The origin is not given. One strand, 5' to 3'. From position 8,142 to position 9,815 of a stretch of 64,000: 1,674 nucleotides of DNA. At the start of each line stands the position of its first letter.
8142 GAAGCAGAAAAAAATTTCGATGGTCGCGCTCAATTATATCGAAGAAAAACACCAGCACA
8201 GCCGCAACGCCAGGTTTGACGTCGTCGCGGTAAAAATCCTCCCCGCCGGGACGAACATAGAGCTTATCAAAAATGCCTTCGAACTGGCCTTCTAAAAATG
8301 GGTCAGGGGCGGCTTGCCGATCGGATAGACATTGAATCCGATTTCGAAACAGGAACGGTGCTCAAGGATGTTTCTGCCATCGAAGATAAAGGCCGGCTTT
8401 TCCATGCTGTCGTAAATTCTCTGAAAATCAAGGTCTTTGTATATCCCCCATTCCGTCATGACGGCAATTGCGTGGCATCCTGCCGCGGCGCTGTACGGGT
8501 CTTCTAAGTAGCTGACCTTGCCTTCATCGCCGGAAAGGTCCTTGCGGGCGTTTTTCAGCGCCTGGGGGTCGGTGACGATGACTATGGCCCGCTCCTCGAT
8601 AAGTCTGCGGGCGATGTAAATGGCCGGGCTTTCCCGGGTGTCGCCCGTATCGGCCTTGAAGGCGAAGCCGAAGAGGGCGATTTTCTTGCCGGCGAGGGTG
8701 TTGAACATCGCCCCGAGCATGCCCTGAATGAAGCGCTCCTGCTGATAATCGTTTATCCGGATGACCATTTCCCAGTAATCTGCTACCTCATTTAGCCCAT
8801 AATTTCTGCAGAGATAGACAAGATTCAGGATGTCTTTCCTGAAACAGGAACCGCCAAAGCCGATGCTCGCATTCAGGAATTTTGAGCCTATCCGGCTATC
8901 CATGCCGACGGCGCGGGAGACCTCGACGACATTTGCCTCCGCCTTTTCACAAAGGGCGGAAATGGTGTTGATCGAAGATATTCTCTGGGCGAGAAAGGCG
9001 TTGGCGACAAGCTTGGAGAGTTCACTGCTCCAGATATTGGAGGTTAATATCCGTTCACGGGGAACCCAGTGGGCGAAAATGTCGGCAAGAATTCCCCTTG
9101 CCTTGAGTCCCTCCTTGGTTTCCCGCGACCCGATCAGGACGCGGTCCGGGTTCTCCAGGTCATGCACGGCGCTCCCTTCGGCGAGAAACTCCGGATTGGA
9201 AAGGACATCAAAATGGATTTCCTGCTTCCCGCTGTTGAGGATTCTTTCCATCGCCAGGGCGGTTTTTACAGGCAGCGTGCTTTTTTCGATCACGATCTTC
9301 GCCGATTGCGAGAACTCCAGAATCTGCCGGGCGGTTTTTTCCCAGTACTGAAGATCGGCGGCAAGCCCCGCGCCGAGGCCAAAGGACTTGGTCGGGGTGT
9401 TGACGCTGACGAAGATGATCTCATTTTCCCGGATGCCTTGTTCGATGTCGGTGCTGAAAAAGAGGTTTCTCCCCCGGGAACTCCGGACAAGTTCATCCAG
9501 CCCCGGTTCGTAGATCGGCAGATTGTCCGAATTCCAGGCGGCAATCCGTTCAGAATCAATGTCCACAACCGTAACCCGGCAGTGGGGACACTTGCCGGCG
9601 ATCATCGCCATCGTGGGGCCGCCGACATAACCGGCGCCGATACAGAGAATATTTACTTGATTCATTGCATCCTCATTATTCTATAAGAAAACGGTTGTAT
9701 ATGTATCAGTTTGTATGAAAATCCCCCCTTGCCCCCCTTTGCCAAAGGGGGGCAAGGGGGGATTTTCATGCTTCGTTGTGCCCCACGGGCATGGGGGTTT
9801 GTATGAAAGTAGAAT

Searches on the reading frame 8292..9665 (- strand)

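Call 11: search_protein_families(library=pfam, proteins=[window:8292-9665:-], max_evalue=0.00001)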
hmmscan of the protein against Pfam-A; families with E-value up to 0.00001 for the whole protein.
window:8292-9665:- (457 aa): 3 families
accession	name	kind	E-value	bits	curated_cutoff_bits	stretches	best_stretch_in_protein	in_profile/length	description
PF03721.20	UDPG_MGDP_dh_N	-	2e-59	200.8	27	1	5-186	2-181/187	UDP-glucose/GDP-mannose dehydrogenase family, NAD binding domain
PF00984.24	UDPG_MGDP_dh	-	1.4e-30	105.7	25.4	1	212-306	1-93/94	UDP-glucose/GDP-mannose dehydrogenase family, central domain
PF03720.21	UDPG_MGDP_dh_C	-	1.1e-28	100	30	1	330-435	1-102/103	UDP-glucose/GDP-mannose dehydrogenase family, UDP binding domain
